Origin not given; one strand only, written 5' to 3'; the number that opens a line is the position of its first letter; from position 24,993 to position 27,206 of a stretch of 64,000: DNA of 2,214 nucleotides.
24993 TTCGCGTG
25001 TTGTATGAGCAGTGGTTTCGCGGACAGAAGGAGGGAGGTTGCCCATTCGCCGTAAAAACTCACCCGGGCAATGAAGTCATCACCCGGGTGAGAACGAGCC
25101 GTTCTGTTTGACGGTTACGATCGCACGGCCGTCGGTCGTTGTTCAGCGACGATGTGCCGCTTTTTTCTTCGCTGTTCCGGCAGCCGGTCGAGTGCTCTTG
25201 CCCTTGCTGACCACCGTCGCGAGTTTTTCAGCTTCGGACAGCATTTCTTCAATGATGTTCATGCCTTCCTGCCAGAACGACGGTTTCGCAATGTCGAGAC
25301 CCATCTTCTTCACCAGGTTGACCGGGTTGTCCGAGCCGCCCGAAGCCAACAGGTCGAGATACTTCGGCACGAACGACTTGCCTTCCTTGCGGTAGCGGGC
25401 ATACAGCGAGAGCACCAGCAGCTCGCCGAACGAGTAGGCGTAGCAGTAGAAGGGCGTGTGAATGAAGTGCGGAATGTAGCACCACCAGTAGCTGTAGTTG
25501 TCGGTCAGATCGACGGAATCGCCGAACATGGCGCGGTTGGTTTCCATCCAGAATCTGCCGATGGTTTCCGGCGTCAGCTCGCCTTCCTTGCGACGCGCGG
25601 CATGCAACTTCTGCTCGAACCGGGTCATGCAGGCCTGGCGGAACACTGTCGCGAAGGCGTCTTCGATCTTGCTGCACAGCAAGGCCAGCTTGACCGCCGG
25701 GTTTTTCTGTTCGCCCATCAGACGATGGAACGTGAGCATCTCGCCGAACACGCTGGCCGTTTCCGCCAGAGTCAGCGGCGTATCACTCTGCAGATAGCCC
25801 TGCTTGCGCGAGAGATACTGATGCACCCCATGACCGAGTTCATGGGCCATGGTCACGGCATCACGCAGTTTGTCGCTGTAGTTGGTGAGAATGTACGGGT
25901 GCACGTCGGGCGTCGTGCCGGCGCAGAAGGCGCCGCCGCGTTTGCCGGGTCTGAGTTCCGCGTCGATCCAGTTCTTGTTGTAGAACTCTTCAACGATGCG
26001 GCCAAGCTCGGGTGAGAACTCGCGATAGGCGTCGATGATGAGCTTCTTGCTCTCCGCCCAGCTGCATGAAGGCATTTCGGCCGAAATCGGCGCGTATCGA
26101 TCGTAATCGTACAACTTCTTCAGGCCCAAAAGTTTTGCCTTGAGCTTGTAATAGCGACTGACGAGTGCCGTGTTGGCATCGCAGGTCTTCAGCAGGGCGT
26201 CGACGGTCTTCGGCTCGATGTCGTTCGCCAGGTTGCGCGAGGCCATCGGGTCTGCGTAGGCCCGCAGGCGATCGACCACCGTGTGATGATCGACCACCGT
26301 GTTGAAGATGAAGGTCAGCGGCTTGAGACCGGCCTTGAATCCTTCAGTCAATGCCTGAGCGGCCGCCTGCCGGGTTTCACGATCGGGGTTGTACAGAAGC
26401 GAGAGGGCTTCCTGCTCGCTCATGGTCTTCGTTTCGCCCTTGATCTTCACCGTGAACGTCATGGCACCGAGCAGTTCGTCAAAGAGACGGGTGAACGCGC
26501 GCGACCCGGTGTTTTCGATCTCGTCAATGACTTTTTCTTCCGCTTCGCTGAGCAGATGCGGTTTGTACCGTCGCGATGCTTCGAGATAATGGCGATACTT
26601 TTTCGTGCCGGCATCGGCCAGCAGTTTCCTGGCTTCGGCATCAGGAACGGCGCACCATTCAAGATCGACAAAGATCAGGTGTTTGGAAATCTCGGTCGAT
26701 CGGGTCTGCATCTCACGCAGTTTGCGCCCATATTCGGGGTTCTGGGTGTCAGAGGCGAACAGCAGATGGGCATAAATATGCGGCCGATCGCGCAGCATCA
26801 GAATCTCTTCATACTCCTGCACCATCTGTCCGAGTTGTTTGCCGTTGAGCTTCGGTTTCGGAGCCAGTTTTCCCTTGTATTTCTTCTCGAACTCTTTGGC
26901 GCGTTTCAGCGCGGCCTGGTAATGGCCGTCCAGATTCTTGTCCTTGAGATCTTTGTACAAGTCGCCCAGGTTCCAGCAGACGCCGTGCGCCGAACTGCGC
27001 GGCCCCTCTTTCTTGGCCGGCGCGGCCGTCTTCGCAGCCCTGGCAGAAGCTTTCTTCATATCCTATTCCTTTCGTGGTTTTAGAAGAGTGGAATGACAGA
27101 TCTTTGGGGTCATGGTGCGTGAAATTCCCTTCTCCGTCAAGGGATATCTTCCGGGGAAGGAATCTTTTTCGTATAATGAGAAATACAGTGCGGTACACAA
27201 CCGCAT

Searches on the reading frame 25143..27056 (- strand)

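Call 35: search_protein_families(library=pfam, proteins=[window:25143-27056:-])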
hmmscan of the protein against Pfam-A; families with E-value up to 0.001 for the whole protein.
window:25143-27056:- (637 aa): 2 families
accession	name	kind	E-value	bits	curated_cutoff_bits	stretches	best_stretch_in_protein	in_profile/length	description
PF01432.26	Peptidase_M3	-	2.1e-51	176.2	27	1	220-600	2-456/457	Peptidase family M3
PF08439.15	Peptidase_M3_N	-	2.5e-17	63.3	25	1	133-201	1-70/70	Oligopeptidase F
